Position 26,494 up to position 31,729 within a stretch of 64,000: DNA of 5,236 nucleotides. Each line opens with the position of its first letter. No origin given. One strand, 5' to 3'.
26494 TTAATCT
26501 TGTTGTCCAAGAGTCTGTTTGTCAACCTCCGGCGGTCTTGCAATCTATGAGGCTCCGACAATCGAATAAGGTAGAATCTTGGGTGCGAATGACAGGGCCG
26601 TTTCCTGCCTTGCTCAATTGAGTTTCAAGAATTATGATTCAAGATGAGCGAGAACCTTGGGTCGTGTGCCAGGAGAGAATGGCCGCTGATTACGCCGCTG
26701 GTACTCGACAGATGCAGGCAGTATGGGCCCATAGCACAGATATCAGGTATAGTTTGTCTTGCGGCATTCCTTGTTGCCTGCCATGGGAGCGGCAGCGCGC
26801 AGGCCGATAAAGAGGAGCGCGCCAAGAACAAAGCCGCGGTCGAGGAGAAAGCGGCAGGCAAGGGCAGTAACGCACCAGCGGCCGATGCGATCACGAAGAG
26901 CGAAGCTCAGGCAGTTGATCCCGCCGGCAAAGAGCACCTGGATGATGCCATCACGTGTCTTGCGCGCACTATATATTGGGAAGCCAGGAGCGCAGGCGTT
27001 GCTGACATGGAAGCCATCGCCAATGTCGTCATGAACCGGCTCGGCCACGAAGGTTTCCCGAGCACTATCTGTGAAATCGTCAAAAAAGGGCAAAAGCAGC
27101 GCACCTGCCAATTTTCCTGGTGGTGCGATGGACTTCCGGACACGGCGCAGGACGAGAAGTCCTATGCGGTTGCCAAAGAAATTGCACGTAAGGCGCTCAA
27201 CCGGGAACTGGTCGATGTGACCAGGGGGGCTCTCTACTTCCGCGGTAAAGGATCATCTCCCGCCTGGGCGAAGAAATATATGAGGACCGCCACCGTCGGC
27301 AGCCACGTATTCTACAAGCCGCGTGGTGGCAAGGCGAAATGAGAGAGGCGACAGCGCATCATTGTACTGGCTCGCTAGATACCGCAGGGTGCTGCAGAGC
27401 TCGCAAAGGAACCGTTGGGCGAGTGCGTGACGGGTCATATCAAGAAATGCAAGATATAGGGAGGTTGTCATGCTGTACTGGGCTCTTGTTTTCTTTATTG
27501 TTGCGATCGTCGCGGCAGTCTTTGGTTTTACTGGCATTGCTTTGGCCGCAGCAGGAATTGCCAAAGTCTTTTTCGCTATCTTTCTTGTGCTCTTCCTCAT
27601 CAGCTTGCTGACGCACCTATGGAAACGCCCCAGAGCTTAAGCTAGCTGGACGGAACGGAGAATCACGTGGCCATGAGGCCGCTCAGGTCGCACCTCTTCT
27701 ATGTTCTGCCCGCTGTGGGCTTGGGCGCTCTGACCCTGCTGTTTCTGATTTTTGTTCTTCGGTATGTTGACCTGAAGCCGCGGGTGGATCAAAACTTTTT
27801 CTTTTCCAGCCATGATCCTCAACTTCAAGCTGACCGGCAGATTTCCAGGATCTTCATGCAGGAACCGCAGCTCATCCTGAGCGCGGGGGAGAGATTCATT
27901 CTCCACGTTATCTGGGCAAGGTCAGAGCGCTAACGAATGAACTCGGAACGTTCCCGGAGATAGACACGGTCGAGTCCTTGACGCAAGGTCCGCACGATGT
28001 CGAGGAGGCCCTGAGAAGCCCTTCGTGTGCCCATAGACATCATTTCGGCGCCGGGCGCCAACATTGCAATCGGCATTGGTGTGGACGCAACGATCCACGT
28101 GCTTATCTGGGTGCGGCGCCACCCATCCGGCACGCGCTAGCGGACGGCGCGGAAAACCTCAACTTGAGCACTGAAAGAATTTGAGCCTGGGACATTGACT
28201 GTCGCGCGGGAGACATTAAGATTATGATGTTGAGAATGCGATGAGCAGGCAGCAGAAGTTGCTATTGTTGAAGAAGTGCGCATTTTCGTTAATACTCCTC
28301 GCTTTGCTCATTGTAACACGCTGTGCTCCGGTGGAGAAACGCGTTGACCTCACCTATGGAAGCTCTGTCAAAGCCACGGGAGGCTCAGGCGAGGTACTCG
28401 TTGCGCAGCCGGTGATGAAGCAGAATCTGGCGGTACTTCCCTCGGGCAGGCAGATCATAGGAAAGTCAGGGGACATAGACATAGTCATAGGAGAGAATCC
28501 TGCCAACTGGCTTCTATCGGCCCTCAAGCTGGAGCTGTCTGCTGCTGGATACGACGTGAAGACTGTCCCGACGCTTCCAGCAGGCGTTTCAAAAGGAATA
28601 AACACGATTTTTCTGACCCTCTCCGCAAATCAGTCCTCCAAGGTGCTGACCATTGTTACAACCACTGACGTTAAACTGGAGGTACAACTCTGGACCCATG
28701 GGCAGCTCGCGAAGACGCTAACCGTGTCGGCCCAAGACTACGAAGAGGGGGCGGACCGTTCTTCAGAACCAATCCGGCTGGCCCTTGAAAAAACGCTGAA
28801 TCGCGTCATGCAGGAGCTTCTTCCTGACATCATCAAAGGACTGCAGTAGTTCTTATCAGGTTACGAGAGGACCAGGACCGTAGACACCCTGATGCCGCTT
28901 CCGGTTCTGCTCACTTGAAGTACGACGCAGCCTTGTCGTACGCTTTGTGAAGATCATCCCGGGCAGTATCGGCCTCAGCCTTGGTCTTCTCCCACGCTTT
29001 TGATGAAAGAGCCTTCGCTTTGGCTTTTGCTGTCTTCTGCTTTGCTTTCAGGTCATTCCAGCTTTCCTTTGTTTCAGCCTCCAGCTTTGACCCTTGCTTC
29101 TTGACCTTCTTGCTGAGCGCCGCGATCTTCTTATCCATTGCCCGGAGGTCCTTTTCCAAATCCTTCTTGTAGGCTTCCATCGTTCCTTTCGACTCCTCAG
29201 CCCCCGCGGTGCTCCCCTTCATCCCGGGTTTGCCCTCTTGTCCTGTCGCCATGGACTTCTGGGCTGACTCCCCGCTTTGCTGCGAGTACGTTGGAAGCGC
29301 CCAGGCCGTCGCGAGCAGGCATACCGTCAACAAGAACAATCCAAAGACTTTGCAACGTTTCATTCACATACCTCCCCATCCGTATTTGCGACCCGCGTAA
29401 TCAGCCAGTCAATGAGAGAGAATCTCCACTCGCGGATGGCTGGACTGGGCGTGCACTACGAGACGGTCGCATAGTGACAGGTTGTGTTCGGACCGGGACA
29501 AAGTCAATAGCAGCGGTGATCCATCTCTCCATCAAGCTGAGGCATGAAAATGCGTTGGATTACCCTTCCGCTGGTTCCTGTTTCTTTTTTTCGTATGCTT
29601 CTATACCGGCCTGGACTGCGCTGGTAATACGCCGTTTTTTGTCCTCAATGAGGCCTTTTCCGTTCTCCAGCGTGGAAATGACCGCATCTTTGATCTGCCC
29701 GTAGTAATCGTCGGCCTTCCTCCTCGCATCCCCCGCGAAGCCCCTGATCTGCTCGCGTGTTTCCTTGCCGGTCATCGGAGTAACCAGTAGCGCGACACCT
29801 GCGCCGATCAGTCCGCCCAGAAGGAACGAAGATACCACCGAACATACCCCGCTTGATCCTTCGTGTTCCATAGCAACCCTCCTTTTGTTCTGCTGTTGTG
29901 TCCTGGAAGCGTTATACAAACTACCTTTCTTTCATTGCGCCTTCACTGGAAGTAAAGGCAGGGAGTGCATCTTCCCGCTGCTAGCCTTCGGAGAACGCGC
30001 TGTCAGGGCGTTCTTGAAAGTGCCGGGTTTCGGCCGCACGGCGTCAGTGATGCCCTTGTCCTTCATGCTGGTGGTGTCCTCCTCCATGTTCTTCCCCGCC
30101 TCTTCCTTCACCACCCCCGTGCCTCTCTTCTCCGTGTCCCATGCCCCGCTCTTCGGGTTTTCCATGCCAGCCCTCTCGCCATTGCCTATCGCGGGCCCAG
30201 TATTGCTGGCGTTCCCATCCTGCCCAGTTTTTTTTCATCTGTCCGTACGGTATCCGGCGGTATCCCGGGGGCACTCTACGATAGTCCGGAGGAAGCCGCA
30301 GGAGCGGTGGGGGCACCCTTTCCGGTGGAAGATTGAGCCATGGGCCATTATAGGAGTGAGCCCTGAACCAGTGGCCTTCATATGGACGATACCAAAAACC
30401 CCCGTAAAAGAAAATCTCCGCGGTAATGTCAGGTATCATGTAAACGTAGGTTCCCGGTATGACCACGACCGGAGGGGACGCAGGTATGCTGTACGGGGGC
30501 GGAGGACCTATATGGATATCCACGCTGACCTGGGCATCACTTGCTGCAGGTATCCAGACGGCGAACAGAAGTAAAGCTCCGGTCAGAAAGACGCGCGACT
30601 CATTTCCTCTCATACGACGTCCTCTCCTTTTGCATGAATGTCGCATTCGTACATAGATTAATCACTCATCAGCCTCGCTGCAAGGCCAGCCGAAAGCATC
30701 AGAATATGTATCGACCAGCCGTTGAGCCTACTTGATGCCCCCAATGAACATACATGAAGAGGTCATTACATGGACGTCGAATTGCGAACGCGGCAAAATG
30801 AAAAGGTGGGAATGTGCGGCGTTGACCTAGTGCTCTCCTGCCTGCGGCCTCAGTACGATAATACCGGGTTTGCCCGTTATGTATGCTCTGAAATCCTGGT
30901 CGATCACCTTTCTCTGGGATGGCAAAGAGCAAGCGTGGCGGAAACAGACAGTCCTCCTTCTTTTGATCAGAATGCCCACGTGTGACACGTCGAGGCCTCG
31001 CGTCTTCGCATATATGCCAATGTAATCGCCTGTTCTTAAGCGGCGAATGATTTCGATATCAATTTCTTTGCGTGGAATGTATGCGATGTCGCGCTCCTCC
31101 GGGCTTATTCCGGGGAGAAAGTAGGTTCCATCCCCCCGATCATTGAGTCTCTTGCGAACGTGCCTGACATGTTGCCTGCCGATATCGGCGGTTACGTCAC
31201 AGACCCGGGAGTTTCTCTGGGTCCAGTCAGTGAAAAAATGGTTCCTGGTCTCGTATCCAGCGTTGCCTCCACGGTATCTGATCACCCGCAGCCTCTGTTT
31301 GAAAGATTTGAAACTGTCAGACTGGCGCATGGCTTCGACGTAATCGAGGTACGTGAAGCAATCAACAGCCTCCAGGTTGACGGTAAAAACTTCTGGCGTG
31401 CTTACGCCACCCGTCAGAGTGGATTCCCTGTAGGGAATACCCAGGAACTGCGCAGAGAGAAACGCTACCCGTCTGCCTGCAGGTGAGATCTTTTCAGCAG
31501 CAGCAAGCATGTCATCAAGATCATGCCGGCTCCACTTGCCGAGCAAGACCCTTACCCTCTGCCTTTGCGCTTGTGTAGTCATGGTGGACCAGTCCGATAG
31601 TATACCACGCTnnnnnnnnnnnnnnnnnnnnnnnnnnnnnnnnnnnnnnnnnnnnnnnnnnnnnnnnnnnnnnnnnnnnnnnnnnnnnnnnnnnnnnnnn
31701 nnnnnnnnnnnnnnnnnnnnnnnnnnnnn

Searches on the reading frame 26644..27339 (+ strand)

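Call 58: search_protein_families(library=pfam, proteins=[window:26644-27339:+], max_evalue=0.00001)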
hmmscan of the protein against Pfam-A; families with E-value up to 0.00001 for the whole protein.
window:26644-27339:+ (232 aa): 1 family
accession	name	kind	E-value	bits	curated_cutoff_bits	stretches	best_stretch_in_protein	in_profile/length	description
PF07486.17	Hydrolase_2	-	8.5e-23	81.3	27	1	120-224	5-100/100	Cell Wall Hydrolase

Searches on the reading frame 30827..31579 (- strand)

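Call 58: search_protein_families(library=pfam, proteins=[window:30827-31579:-], max_evalue=0.00001)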
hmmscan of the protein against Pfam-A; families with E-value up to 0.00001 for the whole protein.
window:30827-31579:- (250 aa): 1 family
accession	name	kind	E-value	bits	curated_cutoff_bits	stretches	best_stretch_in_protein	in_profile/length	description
PF07313.18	AmiA-like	-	1.5e-63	214.4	27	1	41-240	2-202/202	N-acetylmuramoyl-L-alanine amidase-like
